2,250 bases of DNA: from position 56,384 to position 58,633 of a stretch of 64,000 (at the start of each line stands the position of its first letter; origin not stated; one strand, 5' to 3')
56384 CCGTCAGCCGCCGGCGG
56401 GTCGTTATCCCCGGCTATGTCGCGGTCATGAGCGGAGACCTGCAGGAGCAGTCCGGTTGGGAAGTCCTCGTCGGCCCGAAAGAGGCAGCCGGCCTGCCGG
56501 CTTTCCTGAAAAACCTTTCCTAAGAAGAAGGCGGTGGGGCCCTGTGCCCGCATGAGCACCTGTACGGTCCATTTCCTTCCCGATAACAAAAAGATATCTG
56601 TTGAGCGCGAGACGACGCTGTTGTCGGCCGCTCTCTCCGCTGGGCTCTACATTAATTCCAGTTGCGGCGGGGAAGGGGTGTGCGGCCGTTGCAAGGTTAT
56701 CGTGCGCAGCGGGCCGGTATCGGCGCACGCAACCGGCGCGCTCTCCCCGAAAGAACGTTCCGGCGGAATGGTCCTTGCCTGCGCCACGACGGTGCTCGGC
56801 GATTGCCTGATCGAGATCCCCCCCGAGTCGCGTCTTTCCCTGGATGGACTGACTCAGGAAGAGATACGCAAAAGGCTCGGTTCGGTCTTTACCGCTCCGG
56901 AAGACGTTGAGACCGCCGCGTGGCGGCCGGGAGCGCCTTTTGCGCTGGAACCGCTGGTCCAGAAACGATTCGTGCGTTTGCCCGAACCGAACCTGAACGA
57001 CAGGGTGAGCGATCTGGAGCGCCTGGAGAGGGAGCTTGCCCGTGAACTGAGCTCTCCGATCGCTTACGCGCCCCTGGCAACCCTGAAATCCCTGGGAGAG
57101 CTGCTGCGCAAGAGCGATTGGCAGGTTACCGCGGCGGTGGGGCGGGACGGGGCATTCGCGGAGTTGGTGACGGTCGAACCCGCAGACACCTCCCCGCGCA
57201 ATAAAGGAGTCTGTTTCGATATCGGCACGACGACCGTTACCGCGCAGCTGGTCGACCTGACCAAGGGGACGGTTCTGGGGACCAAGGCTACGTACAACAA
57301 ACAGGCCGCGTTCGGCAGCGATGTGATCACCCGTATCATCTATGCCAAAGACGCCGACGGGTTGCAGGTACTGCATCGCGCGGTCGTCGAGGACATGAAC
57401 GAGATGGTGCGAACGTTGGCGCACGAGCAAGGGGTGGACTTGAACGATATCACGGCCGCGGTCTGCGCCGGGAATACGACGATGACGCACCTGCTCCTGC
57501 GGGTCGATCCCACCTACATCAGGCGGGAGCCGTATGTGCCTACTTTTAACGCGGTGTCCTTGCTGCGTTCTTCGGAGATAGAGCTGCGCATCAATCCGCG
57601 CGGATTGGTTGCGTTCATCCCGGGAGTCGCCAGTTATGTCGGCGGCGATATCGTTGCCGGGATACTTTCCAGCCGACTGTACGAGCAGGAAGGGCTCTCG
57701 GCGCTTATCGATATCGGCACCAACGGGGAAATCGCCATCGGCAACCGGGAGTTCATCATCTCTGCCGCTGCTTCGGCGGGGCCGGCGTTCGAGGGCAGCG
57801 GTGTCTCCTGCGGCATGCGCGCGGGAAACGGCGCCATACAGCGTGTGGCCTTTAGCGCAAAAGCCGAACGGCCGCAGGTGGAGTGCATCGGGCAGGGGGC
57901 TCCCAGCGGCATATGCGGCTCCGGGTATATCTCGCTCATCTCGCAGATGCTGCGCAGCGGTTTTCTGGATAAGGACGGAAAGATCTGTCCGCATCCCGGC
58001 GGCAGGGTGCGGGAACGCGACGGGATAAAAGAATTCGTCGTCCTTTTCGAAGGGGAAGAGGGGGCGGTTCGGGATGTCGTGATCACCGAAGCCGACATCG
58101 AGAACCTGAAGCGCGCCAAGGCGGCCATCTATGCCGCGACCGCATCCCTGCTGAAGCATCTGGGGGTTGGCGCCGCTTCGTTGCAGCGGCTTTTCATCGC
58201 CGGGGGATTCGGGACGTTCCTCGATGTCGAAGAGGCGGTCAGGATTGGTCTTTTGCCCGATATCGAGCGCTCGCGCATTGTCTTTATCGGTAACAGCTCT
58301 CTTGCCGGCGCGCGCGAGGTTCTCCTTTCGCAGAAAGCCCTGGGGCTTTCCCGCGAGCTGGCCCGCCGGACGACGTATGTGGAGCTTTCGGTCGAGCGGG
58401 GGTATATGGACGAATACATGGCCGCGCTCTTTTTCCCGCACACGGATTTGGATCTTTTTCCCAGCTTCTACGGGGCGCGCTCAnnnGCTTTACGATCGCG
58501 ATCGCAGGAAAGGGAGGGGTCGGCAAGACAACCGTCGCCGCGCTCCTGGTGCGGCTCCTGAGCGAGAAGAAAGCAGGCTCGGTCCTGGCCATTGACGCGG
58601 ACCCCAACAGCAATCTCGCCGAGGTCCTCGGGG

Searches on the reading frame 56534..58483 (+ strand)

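Call 63: search_protein_families(library=pfam, proteins=[window:56534-58483:+], max_evalue=0.001)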
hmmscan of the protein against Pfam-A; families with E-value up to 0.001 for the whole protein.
window:56534-58483:+ (650 aa): 5 families
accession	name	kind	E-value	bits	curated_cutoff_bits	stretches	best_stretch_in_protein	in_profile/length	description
PF14574.11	RACo_C_ter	-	1.2e-91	306.9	27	1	389-645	3-260/261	C-terminal domain of RACo the ASKHA domain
PF17651.6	Raco_middle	-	2.3e-58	196.9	26.8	1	225-384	2-162/163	RACo middle region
PF17650.6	RACo_linker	-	9.1e-20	70.7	26.2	1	135-220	5-85/86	RACo linker region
PF00111.32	Fer2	-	2.3e-11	43.9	21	1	17-87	6-76/77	2Fe-2S iron-sulfur cluster binding domain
PF13510.11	Fer2_4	-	0.00069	20.1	22.8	0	11-61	3-62/82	2Fe-2S iron-sulfur cluster binding domain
